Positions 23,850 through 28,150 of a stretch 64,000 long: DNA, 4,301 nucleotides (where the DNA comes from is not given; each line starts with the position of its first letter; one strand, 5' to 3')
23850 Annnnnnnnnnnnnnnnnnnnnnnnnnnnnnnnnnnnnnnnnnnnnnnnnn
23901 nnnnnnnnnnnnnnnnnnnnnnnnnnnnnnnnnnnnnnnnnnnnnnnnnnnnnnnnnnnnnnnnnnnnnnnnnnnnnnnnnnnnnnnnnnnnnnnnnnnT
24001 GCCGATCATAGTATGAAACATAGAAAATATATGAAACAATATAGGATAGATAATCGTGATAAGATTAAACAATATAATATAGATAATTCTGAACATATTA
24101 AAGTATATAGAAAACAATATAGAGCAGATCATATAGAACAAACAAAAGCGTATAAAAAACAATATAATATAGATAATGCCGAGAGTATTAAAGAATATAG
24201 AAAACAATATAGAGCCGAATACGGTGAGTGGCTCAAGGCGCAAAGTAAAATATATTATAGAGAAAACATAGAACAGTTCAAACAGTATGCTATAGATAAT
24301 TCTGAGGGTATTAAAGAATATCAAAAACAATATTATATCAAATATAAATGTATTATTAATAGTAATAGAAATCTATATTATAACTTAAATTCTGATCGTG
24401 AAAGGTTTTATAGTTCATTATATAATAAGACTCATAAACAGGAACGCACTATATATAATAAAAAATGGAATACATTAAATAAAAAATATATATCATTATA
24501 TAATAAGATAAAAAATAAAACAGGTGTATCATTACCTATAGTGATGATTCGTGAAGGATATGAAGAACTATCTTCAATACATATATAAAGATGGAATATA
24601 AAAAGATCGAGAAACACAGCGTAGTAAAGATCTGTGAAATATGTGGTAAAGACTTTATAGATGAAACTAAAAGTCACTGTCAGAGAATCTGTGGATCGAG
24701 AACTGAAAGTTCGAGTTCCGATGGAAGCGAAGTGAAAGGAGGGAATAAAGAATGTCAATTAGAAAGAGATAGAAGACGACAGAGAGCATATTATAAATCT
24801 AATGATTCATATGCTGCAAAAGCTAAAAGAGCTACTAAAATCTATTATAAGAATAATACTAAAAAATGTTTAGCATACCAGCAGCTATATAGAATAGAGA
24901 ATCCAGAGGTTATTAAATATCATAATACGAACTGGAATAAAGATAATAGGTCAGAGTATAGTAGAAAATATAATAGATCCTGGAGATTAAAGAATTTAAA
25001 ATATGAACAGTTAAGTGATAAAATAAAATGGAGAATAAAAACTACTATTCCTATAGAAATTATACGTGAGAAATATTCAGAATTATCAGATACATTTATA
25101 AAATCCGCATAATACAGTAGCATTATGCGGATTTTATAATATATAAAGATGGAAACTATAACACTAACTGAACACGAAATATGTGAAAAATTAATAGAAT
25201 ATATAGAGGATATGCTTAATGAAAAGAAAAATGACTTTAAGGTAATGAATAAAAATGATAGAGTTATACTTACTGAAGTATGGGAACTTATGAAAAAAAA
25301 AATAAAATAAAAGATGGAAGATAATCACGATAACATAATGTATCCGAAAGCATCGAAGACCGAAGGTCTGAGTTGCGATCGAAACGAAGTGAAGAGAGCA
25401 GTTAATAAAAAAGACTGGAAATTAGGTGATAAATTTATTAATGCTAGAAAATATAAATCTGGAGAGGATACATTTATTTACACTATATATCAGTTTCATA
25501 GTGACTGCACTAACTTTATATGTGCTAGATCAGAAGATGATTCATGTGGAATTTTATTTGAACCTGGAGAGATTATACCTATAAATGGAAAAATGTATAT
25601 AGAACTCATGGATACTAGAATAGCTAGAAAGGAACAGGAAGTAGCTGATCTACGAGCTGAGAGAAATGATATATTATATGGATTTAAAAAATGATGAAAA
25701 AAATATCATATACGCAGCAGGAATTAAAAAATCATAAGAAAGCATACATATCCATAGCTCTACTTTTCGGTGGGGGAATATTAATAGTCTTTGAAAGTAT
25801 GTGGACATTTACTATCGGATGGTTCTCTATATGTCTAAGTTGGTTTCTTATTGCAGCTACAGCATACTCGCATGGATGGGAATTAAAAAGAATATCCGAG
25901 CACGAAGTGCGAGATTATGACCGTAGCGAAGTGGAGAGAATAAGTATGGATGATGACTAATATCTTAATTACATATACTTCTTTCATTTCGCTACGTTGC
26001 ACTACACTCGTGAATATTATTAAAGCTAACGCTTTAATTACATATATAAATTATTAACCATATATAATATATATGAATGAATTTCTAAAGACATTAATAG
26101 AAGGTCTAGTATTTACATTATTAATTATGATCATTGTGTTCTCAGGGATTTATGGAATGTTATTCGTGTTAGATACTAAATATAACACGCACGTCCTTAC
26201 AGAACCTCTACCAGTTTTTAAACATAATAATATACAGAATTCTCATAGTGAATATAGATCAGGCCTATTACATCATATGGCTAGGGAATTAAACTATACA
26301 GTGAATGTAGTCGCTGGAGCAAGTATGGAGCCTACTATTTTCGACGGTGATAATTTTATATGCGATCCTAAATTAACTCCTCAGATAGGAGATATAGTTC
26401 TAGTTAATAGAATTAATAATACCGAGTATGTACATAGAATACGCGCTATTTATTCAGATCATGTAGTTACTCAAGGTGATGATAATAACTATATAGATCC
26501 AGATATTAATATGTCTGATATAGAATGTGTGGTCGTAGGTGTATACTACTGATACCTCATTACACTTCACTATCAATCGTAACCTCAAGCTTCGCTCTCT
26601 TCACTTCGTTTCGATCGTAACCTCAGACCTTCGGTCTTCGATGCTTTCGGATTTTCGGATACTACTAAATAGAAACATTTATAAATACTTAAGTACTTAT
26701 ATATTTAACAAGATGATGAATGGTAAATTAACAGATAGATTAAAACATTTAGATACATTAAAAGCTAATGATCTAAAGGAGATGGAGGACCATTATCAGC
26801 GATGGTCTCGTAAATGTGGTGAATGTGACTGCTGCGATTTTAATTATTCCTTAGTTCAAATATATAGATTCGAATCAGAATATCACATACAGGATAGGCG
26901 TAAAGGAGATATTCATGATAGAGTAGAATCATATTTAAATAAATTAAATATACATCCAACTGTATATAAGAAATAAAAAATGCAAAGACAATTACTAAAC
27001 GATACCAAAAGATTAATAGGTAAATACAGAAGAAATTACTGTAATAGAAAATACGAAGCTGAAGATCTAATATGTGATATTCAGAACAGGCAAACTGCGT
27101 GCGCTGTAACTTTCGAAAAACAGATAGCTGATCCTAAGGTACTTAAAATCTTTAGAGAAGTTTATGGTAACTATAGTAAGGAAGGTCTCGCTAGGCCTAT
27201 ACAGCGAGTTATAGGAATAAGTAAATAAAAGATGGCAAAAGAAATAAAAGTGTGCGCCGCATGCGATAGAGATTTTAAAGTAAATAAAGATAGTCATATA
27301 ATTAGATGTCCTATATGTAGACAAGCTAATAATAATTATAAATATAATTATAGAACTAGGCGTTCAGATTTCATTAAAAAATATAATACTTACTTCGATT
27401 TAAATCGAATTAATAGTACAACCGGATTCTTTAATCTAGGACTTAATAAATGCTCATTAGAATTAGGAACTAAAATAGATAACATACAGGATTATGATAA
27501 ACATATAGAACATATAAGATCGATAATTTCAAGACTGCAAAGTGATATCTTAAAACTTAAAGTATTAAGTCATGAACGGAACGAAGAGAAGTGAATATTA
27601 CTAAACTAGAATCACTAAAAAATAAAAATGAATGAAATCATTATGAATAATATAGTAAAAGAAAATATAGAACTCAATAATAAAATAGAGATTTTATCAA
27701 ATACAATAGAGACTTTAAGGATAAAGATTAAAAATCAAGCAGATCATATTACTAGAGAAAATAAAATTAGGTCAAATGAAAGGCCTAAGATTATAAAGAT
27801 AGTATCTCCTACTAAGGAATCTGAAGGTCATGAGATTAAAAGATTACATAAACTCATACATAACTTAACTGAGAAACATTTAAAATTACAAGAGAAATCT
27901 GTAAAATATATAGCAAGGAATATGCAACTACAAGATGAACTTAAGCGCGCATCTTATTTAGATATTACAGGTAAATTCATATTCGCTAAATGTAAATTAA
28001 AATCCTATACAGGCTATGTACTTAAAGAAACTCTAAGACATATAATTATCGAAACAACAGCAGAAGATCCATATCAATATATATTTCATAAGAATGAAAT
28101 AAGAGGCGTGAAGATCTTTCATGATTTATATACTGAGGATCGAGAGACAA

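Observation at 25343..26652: Sec11-type signal peptidase I gene cassette bracketed by a 58-bp inverted repeat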

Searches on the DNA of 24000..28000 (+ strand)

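Call 7: search_dna_similar(query=window:24000-28000:+, collection=phages, mode=near, max_rows=20)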
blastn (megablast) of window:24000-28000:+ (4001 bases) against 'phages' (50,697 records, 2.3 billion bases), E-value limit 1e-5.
No match.

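Call 105: search_rna_families(source=window, start=24500, end=26800, threshold=evalue, max_evalue=1)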
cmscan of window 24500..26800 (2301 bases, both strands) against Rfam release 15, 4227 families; matches with E-value up to 1: 1.
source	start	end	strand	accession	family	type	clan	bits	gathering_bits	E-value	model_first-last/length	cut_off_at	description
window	25091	25145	-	RF04140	mir-3118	Gene; miRNA;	-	38.1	89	1.5e-05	1-76/76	no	mir-3118 microRNA precursor family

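Call 106: build_rna_model(alignment_id=A5, structure=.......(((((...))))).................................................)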
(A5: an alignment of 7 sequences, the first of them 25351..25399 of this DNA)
Model R1 built from alignment A5 (7 sequences, 69 columns); structure: as given.
model positions 47; base pairs 4; branch points 0; effective number of sequences 7; information 1.057 bits per position. Calibrated on 0.2 Mb of random sequence (short: E-values are rough).
structure used (alignment columns):
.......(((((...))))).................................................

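Call 107: search_with_rna_model(model_id=R1, source=window, filters=off, max_evalue=5)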
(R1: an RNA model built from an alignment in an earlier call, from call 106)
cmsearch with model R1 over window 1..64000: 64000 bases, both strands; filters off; matches with E-value up to 5: 28.
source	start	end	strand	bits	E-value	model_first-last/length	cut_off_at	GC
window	3630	3676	+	63.1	1.2e-17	1-47/47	no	0.38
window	26594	26643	-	58.4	3.7e-16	1-47/47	no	0.5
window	24694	24742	+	58.3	4e-16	1-47/47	no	0.49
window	25351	25399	+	57.7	6.6e-16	1-47/47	no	0.51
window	25894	25941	+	56.4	1.7e-15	1-47/47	no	0.5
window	19187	19234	+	51.4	7.1e-14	1-47/47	no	0.44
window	12681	12746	+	45.6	4.9e-12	1-47/47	no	0.42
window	27547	27596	+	29.8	6.1e-07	1-47/47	no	0.3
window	28138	28185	+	24.7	2.5e-05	1-47/47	no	0.46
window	37233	37274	+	20.2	0.00074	1-47/47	no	0.33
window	42552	42601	+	18.7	0.0021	1-47/47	no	0.4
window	18050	18096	+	17.8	0.0043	1-47/47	no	0.4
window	38296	38340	+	15.6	0.021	1-47/47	no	0.38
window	43280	43325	-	15.4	0.026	1-47/47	no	0.35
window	26555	26590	-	13.1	0.14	1-47/47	no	0.42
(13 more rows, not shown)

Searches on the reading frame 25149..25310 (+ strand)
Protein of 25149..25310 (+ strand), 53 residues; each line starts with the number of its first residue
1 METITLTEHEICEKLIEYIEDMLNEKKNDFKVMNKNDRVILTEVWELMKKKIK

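Call 34: find_encoding_contigs(protein=window:25149-25310:+, flank=3000, max_places=10)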
Protein window:25149-25310:+ (53 aa): 2 contigs read that carry it; 2 places shown.
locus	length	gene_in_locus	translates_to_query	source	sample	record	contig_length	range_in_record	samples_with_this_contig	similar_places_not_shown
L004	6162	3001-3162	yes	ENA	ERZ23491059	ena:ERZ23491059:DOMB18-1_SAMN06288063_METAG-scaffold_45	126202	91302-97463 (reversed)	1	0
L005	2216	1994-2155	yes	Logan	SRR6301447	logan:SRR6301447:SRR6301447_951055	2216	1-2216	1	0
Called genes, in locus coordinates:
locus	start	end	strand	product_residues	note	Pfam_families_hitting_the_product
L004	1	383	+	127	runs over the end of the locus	-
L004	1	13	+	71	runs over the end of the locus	-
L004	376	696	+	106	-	-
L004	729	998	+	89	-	-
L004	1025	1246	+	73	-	-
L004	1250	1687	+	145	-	-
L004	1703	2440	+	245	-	-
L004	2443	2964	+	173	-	-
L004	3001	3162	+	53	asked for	-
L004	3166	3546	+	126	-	-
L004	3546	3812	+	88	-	-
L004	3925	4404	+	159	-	PF00717:Peptidase_S24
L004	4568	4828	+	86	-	-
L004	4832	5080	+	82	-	-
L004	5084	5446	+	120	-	-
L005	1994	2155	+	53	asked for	-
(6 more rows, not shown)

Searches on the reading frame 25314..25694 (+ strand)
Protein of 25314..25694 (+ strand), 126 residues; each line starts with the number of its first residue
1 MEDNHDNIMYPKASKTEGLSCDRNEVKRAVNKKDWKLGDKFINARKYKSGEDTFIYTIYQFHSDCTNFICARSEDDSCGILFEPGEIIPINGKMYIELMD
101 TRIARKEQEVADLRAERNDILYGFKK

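Call 8: search_protein_families(library=pfam, proteins=[window:25314-25694:+], max_evalue=0.1)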
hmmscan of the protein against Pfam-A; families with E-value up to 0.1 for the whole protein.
window:25314-25694:+ (126 aa): 0 families

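Call 12: search_protein_families(library=phrogs, proteins=[window:25314-25694:+], max_evalue=0.001)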
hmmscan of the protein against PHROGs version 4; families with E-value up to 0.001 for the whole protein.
window:25314-25694:+ (126 aa): 0 families

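Call 33: search_protein_families(library=ncbifam, proteins=[window:25314-25691:+], max_evalue=0.1)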
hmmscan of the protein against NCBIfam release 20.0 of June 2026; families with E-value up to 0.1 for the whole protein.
window:25314-25691:+ (126 aa): 0 families

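Call 58: find_homologous_proteins(query=window:25314-25691:+, max_evalue=0.01)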
Query window:25314-25691:+ (126 aa): 2 proteins with E <= 0.01 among 3 candidates.
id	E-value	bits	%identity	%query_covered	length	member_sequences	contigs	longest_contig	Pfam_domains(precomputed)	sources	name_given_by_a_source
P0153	6.5e-81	286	100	100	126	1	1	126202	-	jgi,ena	-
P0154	1.1e-21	95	52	68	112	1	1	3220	-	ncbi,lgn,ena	-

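Call 60: find_encoding_contigs(protein=P0154, flank=5000, max_places=5)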
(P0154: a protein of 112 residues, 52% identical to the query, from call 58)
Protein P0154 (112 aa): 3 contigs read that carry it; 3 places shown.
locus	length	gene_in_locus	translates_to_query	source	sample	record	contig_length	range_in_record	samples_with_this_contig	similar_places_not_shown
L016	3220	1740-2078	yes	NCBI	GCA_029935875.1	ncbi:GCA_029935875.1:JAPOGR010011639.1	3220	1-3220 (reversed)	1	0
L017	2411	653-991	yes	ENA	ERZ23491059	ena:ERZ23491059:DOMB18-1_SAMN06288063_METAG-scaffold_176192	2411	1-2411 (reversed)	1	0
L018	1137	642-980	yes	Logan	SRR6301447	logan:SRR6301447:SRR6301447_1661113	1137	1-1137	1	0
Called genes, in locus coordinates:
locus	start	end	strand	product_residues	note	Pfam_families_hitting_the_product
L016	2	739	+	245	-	?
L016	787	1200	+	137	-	-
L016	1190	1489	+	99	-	-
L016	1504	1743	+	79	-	-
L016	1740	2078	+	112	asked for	-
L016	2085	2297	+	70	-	-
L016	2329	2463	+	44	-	-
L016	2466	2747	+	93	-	-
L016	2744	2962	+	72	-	-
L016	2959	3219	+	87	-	?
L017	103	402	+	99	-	-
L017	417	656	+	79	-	-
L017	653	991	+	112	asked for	-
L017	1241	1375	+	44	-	-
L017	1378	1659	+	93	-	-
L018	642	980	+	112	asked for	-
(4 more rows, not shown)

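Call 99: find_related_loci(query=A6, collection=metagenome_contigs, flank=4000)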
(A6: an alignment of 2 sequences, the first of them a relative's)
Query A6 (126 aa) in metagenome_contigs; peptide patterns used: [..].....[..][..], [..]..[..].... (x = any residue, [..] = any of these).
290 stretches matched a pattern, but none encodes a relative of the query by tblastn (E <= 1e-3).

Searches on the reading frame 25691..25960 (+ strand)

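Call 8: search_protein_families(library=pfam, proteins=[window:25691-25960:+], max_evalue=0.1)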
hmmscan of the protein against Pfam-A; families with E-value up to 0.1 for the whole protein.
window:25691-25960:+ (89 aa): 1 family
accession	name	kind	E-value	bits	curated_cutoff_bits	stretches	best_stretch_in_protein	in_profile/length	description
PF07332.16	Phage_holin_3_6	-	0.073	13.6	28.4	1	5-53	19-81/116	Putative Actinobacterial Holin-X, holin superfamily III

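Call 12: search_protein_families(library=phrogs, proteins=[window:25691-25960:+], max_evalue=0.001)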
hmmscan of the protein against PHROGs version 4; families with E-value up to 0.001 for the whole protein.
window:25691-25960:+ (89 aa): 0 families

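Call 33: search_protein_families(library=ncbifam, proteins=[window:25691-25957:+], max_evalue=0.1)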
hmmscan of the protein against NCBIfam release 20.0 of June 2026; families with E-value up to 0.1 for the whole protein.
window:25691-25957:+ (89 aa): 0 families
